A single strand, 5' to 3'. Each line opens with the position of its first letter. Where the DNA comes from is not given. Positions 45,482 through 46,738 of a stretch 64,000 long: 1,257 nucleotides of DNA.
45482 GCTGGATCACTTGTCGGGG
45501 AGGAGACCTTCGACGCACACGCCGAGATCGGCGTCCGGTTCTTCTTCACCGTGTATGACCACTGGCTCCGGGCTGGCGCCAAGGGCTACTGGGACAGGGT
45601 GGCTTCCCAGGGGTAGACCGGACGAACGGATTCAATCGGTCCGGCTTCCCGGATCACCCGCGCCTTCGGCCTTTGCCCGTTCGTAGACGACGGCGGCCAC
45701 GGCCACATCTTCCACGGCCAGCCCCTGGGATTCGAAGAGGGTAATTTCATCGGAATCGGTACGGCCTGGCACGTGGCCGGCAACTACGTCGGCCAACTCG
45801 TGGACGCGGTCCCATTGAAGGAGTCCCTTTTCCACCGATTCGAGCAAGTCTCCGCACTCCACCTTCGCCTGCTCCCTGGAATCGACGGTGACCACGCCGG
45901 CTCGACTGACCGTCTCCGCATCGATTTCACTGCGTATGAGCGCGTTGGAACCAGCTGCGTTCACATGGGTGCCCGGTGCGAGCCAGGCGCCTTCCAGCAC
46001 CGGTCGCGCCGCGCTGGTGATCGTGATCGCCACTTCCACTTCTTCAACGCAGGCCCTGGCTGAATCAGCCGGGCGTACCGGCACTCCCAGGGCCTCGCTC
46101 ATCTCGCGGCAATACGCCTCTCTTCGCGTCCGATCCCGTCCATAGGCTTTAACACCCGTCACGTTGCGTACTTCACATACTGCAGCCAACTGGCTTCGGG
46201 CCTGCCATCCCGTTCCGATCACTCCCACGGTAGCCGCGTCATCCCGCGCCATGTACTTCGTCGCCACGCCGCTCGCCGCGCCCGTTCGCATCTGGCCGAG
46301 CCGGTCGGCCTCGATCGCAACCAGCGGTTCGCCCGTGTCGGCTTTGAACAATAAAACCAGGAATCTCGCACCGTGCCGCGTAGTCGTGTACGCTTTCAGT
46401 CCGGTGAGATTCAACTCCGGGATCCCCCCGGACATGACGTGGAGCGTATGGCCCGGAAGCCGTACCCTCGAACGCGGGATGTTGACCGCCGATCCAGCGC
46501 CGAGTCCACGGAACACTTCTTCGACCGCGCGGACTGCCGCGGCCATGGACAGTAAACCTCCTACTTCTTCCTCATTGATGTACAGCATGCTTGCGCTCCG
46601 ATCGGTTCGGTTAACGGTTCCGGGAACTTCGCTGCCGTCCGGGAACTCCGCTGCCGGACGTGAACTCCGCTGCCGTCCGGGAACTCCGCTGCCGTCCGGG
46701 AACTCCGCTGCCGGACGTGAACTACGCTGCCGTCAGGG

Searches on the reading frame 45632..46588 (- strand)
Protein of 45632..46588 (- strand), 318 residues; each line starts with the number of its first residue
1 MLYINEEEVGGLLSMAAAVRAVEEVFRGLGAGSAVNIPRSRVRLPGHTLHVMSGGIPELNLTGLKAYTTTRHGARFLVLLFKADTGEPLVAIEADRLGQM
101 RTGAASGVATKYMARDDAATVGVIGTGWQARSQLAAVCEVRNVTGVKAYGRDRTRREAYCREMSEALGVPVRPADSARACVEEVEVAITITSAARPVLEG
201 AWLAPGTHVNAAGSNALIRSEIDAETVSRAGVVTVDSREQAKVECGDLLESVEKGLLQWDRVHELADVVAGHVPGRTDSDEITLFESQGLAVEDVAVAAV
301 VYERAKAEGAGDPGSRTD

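Call 7: search_protein_families(library=pfam, proteins=[window:45632-46588:-])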
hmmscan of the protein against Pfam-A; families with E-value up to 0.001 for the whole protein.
window:45632-46588:- (318 aa): 2 families
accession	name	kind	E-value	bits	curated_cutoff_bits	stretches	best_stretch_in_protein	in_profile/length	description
PF02423.21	OCD_Mu_crystall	-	3.2e-61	207.5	24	1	6-307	8-312/314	Ornithine cyclodeaminase/mu-crystallin family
PF01488.26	Shikimate_DH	-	0.00062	20.3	24.3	0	114-205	8-97/138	Shikimate / quinate 5-dehydrogenase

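Call 10: find_encoding_contigs(protein=window:45632-46588:-, flank=5000, max_places=10)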
Protein window:45632-46588:- (318 aa): no gene with exactly this product is on record in the collection.
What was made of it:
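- Tried and rejected: Exact-protein look-up of the window's own OCD found no record (call 10), so the window's own assembly and reads could not be traced.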

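Call 18: find_homologous_proteins(query=window:45632-46588:-, max_evalue=1e-40)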
Query window:45632-46588:- (318 aa): 7141 proteins with E <= 1e-40 among 8000 candidates; the best 120 are listed.
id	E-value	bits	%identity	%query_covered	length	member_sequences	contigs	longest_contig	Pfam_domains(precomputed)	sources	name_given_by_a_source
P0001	3.1e-186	636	93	100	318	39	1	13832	PF02423.22,PF01488.27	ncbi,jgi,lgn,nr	ncbi:MAG: ornithine cyclodeaminase family protein [Gemmatimonadetes bacterium]|nr:ornithine cyclodea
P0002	4.6e-170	583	88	98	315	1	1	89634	PF02423.22,PF01488.27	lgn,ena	-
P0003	9.0e-170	582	87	98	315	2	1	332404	PF02423.22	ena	-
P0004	2.3e-168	577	87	98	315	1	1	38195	PF02423.22,PF01488.27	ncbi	-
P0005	7.2e-167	572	85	98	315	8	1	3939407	PF02423.22,PF01488.27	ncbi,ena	-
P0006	3.0e-165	567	85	98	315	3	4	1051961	PF02423.22,PF01488.27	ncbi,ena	-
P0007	4.7e-165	566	84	99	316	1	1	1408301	PF02423.22,PF01488.27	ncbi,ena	-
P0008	4.0e-164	563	84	98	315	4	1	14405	PF02423.22,PF01488.27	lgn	-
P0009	1.0e-163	562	84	98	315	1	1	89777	PF02423.22,PF01488.27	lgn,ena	-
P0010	1.2e-162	558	83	99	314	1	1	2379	PF02423.22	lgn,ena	-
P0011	1.7e-162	558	83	98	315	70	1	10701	PF02423.22,PF01488.27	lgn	-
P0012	2.9e-162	557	83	98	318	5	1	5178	PF02423.22,PF01488.27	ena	-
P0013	8.3e-161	552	82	98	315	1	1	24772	PF02423.22,PF01488.27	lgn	-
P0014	1.7e-159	548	82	98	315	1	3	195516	PF02423.22,PF01488.27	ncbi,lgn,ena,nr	ncbi:MAG: ornithine cyclodeaminase family protein [Gemmatimonadetes bacterium]|nr:ornithine cyclodea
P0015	2.0e-159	548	82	98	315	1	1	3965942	PF02423.22,PF01488.27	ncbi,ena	-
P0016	2.7e-159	547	82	98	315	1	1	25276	PF02423.22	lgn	-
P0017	1.1e-154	532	79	98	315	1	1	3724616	PF02423.22,PF01488.27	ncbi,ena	-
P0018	2.1e-154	531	79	98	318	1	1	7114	PF02423.22,PF01488.27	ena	-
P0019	3.6e-154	530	79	98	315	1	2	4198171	PF02423.22,PF01488.27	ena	-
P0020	4.4e-154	530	79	98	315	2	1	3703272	PF02423.22,PF01488.27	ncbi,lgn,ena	-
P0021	5.2e-154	530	79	98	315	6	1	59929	PF02423.22,PF01488.27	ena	-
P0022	6.2e-154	530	78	98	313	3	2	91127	PF02423.22,PF01488.27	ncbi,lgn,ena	-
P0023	3.0e-153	527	78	98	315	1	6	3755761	PF02423.22,PF01488.27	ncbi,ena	-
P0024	3.8e-153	527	78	98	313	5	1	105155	PF02423.22,PF01488.27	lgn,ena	-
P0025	2.3e-152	524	79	97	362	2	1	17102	PF02423.22,PF01488.27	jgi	-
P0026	3.0e-137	475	68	98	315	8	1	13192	PF02423.22,PF01488.27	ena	-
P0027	1.2e-132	460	66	98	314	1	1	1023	PF02423.22,PF01488.27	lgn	-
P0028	3.1e-129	449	65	98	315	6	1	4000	PF02423.22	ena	-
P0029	2.4e-127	442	64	98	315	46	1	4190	PF02423.22,PF01488.27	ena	-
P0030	1.4e-126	440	67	97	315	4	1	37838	PF02423.22,PF01488.27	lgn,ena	-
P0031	5.5e-124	431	66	92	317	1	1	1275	PF02423.22,PF01488.27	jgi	jgi:ornithine cyclodeaminase/alanine dehydrogenase-like protein (mu-crystallin family)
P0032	4.0e-123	428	66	93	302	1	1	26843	PF02423.22,PF01488.27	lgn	-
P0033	1.0e-122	427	66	97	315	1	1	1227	PF02423.22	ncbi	-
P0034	2.1e-122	426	65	98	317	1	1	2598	PF02423.22,PF01488.27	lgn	-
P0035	2.7e-121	422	63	98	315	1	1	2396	PF02423.22,PF01488.27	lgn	-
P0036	5.7e-120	418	61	98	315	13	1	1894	PF02423.22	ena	-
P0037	7.6e-118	411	62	97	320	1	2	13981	PF02423.22,PF01488.27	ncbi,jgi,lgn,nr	ncbi:MAG: ornithine cyclodeaminase family protein [candidate division Zixibacteria bacterium]|nr:orn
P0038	1.4e-116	407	61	98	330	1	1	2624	PF02423.22,PF01488.27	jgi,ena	-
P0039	2.1e-112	393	57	97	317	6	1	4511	PF02423.22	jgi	jgi:alanine dehydrogenase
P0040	5.3e-112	392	58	97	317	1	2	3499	PF02423.22,PF01488.27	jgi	jgi:alanine dehydrogenase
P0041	5.9e-112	392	58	97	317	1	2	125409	PF02423.22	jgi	jgi:ornithine cyclodeaminase/alanine dehydrogenase-like protein (mu-crystallin family)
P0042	2.0e-111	390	58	97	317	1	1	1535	PF02423.22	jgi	jgi:alanine dehydrogenase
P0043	3.1e-111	389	56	97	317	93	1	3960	PF02423.22,PF01488.27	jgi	jgi:alanine dehydrogenase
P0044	4.6e-111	389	58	97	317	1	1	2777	PF02423.22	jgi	jgi:alanine dehydrogenase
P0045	4.9e-110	386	58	97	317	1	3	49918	PF02423.22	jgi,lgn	jgi:alanine dehydrogenase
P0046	7.1e-110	385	57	98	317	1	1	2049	PF02423.22,PF01488.27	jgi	jgi:ornithine cyclodeaminase/alanine dehydrogenase-like protein (mu-crystallin family)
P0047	7.2e-110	385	59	98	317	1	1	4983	PF02423.22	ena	-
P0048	7.4e-110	385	59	98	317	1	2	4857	PF02423.22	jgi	-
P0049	1.0e-109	384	57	97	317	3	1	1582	PF02423.22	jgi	jgi:alanine dehydrogenase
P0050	1.1e-109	384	56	97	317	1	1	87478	PF02423.22,PF01488.27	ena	-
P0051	1.6e-109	384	57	98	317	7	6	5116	PF02423.22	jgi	jgi:alanine dehydrogenase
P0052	2.7e-109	383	55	97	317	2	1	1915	PF02423.22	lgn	-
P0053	2.8e-109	383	56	97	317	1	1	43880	PF02423.22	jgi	jgi:ornithine cyclodeaminase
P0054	2.9e-109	383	57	97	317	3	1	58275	PF02423.22,PF01488.27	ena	-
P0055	3.9e-109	383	61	96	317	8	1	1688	PF02423.22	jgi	jgi:ornithine cyclodeaminase/alanine dehydrogenase-like protein (mu-crystallin family)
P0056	7.0e-109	382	56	97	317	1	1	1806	PF02423.22,PF01488.27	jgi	jgi:alanine dehydrogenase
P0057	9.3e-109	381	57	97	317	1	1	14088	PF02423.22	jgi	jgi:alanine dehydrogenase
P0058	9.4e-109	381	55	97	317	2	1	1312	PF02423.22,PF01488.27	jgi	jgi:alanine dehydrogenase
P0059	1.1e-108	381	57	97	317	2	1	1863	PF02423.22,PF01488.27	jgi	jgi:ornithine cyclodeaminase/alanine dehydrogenase-like protein (mu-crystallin family)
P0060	1.2e-108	381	56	97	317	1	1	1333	PF02423.22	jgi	jgi:ornithine cyclodeaminase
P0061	1.2e-108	381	56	97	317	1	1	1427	PF02423.22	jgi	jgi:alanine dehydrogenase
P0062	1.3e-108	381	57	97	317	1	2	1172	PF02423.22,PF01488.27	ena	-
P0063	1.5e-108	381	57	97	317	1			PF02423.22,PF01488.27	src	-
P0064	1.6e-108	381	56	97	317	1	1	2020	PF02423.22,PF01488.27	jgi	jgi:alanine dehydrogenase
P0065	1.6e-108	381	55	97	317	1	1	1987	PF02423.22,PF01488.27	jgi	jgi:alanine dehydrogenase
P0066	2.0e-108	380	59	97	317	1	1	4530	PF02423.22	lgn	-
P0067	2.0e-108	380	59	97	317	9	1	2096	PF02423.22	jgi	-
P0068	2.9e-108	380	57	97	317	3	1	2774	PF02423.22,PF01488.27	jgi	jgi:ornithine cyclodeaminase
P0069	3.4e-108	379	58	97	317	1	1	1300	PF02423.22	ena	-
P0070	3.6e-108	379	55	97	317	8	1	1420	PF02423.22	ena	-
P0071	3.9e-108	379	55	97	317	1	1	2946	PF02423.22,PF01488.27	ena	-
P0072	4.0e-108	379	56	97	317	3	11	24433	PF02423.22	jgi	jgi:alanine dehydrogenase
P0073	4.1e-108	379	58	98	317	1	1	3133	PF02423.22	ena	-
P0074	5.2e-108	379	58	98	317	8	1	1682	PF02423.22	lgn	-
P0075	6.0e-108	379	55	97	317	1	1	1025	PF02423.22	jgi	jgi:ornithine cyclodeaminase/alanine dehydrogenase-like protein (mu-crystallin family)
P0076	6.3e-108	379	57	97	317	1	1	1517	PF02423.22,PF01488.27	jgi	jgi:alanine dehydrogenase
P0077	6.9e-108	378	56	97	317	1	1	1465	PF02423.22,PF01488.27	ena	-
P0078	7.4e-108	378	59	98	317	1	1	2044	PF02423.22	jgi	-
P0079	7.8e-108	378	56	97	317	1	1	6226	PF02423.22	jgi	jgi:alanine dehydrogenase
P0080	8.1e-108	378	57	98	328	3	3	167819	PF02423.22,PF01488.27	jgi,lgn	jgi:ornithine cyclodeaminase/alanine dehydrogenase-like protein (mu-crystallin family)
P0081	9.2e-108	378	59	98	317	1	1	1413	PF02423.22,PF01488.27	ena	-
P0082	9.3e-108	378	58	97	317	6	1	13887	PF02423.22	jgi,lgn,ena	-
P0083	1.1e-107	378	56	97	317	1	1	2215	PF02423.22,PF01488.27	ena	-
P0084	1.1e-107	378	59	98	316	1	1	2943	PF02423.22,PF01488.27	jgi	jgi:ornithine cyclodeaminase/alanine dehydrogenase-like protein (mu-crystallin family)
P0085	1.2e-107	378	56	97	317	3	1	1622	PF02423.22,PF01488.27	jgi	jgi:alanine dehydrogenase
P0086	1.2e-107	378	57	97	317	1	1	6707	PF02423.22,PF01488.27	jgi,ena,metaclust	metaclust:\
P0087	1.2e-107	378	55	98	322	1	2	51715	PF02423.22,PF01488.27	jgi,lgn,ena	-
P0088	1.2e-107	378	56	97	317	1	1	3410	PF02423.22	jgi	jgi:alanine dehydrogenase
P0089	1.2e-107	378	56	97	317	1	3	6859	PF02423.22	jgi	jgi:alanine dehydrogenase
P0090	1.4e-107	377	59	97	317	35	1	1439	PF02423.22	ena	-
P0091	1.8e-107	377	57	97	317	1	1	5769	PF02423.22,PF01488.27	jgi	jgi:ornithine cyclodeaminase/alanine dehydrogenase-like protein (mu-crystallin family)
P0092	2.0e-107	377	56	97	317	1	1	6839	PF02423.22,PF01488.27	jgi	jgi:alanine dehydrogenase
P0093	2.0e-107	377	58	97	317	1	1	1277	PF02423.22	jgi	-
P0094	2.1e-107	377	55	97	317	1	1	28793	PF02423.22,PF01488.27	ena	-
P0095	2.2e-107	377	56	98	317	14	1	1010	PF02423.22,PF01488.27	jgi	jgi:alanine dehydrogenase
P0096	2.6e-107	377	55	97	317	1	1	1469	PF02423.22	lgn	-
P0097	3.7e-107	376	55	97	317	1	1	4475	PF02423.22,PF01488.27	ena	-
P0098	4.0e-107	376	56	97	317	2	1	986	PF02423.22,PF01488.27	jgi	jgi:alanine dehydrogenase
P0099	5.5e-107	375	55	97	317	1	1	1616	PF02423.22,PF01488.27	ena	-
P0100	6.5e-107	375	58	98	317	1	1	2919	PF02423.22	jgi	-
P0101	8.7e-107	375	56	97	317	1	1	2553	PF02423.22,PF01488.27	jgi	jgi:ornithine cyclodeaminase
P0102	9.2e-107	375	58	97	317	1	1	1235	PF02423.22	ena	-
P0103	1.0e-106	375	56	97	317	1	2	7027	PF02423.22,PF01488.27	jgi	jgi:ornithine cyclodeaminase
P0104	1.2e-106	374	56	97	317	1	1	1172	PF02423.22,PF01488.27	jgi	jgi:ornithine cyclodeaminase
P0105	1.2e-106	374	55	97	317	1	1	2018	PF02423.22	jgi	jgi:ornithine cyclodeaminase/alanine dehydrogenase-like protein (mu-crystallin family)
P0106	1.4e-106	374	56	97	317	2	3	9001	PF02423.22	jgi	jgi:alanine dehydrogenase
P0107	1.5e-106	374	56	97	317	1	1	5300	PF02423.22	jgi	jgi:alanine dehydrogenase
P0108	1.5e-106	374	56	97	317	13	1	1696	PF02423.22,PF01488.27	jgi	-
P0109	1.5e-106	374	59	96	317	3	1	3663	PF02423.22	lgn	-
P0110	2.2e-106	373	60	98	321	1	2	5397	PF02423.22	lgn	-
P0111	2.3e-106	373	58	98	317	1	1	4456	PF02423.22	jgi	-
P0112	2.7e-106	373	58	98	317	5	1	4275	PF02423.22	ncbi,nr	ncbi:MAG: ornithine cyclodeaminase family protein [Candidatus Rokubacteria bacterium]|nr:ornithine c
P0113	2.8e-106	373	57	97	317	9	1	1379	PF02423.22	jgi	jgi:ornithine cyclodeaminase/alanine dehydrogenase-like protein (mu-crystallin family)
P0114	2.8e-106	373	55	97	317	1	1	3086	PF02423.22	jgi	jgi:alanine dehydrogenase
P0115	3.4e-106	373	58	97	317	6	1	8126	PF02423.22,PF01488.27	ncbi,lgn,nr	ncbi:MAG TPA: ornithine cyclodeaminase family protein [Blastocatellia bacterium]|nr:ornithine cyclod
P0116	3.4e-106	373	55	97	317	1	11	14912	PF02423.22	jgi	jgi:alanine dehydrogenase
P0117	3.5e-106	373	55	97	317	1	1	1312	PF02423.22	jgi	jgi:alanine dehydrogenase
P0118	4.0e-106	373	58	97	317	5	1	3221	PF02423.22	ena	-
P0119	4.1e-106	373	55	97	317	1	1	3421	PF02423.22,PF01488.27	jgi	jgi:alanine dehydrogenase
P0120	4.6e-106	372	56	97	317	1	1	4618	PF02423.22,PF01488.27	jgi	jgi:ornithine cyclodeaminase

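Call 19: find_encoding_contigs(protein=P0002, flank=4000, max_places=4)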
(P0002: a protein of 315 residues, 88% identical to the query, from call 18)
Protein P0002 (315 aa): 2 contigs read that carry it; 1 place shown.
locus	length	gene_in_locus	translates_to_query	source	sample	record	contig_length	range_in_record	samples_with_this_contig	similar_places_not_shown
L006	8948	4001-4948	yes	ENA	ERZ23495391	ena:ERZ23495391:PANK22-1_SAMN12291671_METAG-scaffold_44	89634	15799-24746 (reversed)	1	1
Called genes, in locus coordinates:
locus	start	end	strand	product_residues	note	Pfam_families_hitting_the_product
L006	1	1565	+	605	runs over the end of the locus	PF00496:SBP_bac_5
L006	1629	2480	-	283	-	PF04909:Amidohydro_2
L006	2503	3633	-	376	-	PF05977:MFS_3, PF07690:MFS_1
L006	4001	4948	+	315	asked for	PF02423:OCD_Mu_crystall, PF01488:Shikimate_DH (weak)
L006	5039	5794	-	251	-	PF03328:HpcH_HpaI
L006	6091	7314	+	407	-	PF00266:Aminotran_5, PF00155:Aminotran_1_2 (faint)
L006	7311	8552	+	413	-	-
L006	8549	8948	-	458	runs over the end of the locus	PF03631:Virul_fac_BrkB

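Call 20: find_encoding_contigs(protein=P0005, flank=4000, max_places=4)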
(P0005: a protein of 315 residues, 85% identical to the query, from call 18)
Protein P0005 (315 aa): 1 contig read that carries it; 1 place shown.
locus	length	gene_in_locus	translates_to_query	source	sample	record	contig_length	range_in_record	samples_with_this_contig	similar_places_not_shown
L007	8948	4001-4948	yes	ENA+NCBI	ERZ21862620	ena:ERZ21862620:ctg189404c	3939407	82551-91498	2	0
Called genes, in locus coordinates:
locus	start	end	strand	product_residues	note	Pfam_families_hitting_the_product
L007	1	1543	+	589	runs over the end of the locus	PF00496:SBP_bac_5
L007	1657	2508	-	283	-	PF04909:Amidohydro_2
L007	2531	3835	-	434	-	PF05977:MFS_3, PF07690:MFS_1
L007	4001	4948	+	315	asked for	PF02423:OCD_Mu_crystall, PF01488:Shikimate_DH (weak)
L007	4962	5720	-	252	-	PF03328:HpcH_HpaI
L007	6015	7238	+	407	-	PF00266:Aminotran_5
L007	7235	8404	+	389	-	PF00266:Aminotran_5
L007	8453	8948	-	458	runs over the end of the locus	PF03631:Virul_fac_BrkB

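Call 21: find_encoding_contigs(protein=P0015, flank=4000, max_places=4)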
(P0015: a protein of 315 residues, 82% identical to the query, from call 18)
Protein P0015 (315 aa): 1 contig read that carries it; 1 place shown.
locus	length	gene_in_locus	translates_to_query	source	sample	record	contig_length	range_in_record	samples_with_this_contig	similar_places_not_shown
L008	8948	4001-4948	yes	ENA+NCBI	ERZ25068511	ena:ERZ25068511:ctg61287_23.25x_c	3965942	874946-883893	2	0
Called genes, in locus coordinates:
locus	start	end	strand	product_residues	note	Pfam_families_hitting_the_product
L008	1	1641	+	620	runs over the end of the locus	PF00496:SBP_bac_5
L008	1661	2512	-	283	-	PF04909:Amidohydro_2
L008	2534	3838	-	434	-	PF05977:MFS_3, PF07690:MFS_1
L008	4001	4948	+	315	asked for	PF02423:OCD_Mu_crystall, PF01488:Shikimate_DH (faint)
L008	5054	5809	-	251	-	PF03328:HpcH_HpaI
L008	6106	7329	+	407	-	PF00155:Aminotran_1_2 (weak), PF00266:Aminotran_5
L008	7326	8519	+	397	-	PF00266:Aminotran_5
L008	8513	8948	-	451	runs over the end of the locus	PF03631:Virul_fac_BrkB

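Call 22: find_encoding_contigs(protein=P0017, flank=4000, max_places=4)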
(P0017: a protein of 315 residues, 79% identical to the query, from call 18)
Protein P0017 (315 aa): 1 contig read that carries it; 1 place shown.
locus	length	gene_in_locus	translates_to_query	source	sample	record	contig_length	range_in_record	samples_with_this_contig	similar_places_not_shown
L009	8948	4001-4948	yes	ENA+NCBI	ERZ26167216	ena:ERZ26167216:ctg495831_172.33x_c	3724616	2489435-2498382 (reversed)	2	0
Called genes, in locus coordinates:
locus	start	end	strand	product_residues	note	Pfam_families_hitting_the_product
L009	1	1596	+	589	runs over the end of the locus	PF00496:SBP_bac_5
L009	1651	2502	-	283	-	PF04909:Amidohydro_2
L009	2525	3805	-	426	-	PF05977:MFS_3, PF13347:MFS_2 (weak), PF07690:MFS_1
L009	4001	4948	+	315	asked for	PF02423:OCD_Mu_crystall, PF01488:Shikimate_DH (weak)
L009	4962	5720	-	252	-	PF03328:HpcH_HpaI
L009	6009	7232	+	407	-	PF00266:Aminotran_5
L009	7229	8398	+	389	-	PF00266:Aminotran_5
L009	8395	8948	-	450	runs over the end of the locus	PF03631:Virul_fac_BrkB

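Call 27: find_encoding_contigs(protein=P0003, flank=4000, max_places=4)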
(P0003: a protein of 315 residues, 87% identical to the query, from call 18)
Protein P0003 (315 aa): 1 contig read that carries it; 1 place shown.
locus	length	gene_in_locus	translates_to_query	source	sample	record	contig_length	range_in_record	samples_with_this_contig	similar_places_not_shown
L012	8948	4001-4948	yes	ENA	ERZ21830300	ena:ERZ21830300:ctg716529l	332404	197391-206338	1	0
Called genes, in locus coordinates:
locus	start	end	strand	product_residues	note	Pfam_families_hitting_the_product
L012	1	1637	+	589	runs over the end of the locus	PF00496:SBP_bac_5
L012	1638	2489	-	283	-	PF04909:Amidohydro_2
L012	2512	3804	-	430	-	PF05977:MFS_3, PF07690:MFS_1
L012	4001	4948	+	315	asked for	PF02423:OCD_Mu_crystall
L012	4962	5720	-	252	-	PF03328:HpcH_HpaI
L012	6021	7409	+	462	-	PF00266:Aminotran_5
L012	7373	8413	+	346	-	PF00266:Aminotran_5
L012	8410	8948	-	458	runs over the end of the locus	PF03631:Virul_fac_BrkB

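Call 28: find_encoding_contigs(protein=P0004, flank=4000, max_places=4)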
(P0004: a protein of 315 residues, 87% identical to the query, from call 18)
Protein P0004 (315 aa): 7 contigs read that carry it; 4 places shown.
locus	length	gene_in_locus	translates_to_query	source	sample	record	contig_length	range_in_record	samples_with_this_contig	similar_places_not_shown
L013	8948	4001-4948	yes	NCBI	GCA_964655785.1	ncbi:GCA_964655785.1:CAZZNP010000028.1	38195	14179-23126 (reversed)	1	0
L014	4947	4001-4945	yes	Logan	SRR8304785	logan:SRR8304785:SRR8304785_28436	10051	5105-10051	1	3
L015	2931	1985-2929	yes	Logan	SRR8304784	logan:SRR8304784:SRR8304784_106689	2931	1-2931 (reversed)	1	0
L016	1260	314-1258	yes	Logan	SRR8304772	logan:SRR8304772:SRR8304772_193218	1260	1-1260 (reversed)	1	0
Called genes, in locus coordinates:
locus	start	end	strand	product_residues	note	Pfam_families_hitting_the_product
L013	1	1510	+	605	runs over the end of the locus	PF00496:SBP_bac_5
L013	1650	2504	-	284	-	PF04909:Amidohydro_2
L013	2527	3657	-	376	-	PF05977:MFS_3, PF07690:MFS_1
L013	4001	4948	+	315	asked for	PF02423:OCD_Mu_crystall, PF01488:Shikimate_DH (weak)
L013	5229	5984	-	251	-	PF03328:HpcH_HpaI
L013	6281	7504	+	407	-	PF00266:Aminotran_5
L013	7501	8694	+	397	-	PF00266:Aminotran_5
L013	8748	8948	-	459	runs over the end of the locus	PF03631:Virul_fac_BrkB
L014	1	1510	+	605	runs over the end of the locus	PF00496:SBP_bac_5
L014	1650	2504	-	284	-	PF04909:Amidohydro_2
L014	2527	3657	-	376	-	PF05977:MFS_3, PF07690:MFS_1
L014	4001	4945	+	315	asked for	PF02423:OCD_Mu_crystall, PF01488:Shikimate_DH (weak)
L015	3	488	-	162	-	?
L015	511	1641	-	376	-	PF05977:MFS_3, PF07690:MFS_1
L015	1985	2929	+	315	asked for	PF02423:OCD_Mu_crystall, PF01488:Shikimate_DH (weak)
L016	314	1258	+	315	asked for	PF02423:OCD_Mu_crystall, PF01488:Shikimate_DH (weak)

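Call 29: find_encoding_contigs(protein=P0012, flank=4000, max_places=6)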
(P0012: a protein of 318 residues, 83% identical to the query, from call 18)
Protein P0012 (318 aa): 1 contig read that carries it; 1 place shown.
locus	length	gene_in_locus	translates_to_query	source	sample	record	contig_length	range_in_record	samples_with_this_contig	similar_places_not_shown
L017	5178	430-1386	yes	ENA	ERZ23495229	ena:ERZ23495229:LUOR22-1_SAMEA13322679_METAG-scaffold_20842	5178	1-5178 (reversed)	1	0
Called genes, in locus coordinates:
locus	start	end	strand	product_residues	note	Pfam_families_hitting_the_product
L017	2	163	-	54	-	?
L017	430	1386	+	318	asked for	PF02423:OCD_Mu_crystall, PF01488:Shikimate_DH (faint)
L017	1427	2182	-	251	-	PF03328:HpcH_HpaI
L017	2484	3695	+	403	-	PF00266:Aminotran_5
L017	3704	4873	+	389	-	PF00266:Aminotran_5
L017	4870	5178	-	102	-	?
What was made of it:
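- Relatives with 79-88% OCD identity and identical synteny lack the array (calls 19-22, 27-29).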
